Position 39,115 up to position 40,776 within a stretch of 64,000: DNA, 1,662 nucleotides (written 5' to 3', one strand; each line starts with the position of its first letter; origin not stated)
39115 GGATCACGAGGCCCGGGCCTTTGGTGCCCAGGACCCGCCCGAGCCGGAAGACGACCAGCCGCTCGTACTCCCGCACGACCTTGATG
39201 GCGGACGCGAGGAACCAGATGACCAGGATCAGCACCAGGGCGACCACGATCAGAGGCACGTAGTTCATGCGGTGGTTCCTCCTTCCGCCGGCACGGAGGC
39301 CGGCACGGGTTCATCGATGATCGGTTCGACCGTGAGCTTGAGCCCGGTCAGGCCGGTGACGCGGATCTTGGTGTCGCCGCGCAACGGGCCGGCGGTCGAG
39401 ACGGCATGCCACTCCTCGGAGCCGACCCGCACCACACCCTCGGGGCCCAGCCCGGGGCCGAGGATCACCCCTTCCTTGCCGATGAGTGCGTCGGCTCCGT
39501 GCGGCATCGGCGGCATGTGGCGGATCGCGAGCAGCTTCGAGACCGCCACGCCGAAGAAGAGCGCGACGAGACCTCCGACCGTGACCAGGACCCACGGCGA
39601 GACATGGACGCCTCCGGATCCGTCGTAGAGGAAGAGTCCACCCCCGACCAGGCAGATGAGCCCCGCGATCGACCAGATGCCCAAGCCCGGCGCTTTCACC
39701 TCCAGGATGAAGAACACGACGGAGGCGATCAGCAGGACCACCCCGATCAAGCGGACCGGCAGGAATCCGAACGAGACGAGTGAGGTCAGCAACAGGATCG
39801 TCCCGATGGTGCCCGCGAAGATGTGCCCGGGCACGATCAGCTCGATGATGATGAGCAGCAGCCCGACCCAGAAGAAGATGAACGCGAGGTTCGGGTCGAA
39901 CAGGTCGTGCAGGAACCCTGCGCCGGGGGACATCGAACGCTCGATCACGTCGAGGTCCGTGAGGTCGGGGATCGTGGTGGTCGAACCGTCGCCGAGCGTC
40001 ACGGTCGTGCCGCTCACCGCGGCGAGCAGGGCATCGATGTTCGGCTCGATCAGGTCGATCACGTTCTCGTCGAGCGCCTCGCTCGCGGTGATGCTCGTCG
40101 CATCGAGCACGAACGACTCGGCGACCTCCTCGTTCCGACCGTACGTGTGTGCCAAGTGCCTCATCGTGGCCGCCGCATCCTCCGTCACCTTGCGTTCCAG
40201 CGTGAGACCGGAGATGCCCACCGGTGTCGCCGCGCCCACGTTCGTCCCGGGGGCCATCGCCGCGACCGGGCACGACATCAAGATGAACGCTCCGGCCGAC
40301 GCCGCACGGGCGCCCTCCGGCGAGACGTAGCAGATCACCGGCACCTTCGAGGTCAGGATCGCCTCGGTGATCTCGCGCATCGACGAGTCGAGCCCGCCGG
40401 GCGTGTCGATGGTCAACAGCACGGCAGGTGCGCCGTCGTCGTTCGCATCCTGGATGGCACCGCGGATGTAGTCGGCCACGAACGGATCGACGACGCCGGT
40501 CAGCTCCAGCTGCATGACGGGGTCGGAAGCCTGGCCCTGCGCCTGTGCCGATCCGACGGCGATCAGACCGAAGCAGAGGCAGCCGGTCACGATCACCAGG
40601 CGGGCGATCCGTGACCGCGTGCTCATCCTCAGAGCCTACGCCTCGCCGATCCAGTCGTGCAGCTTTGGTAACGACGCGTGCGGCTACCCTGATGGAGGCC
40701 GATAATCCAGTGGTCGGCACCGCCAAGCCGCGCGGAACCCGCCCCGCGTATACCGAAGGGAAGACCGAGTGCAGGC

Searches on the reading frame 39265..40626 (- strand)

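Call 79: search_protein_families(library=pfam, proteins=[window:39265-40626:-], max_evalue=0.00001)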
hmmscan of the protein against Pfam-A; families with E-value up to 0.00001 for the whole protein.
window:39265-40626:- (453 aa): 3 families
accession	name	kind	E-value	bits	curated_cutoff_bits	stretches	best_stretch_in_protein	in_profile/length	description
PF25145.1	NfeD1b_N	-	4.5e-20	72.5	40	1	40-184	5-146/189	NfeD1b, N-terminal domain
PF24961.1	NfeD_membrane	-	3.6e-17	62.9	26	1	246-362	1-117/119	NfeD integral membrane domain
PF01957.25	NfeD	-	4.3e-13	49.7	29.1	1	378-435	1-57/57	NfeD-like C-terminal, partner-binding domain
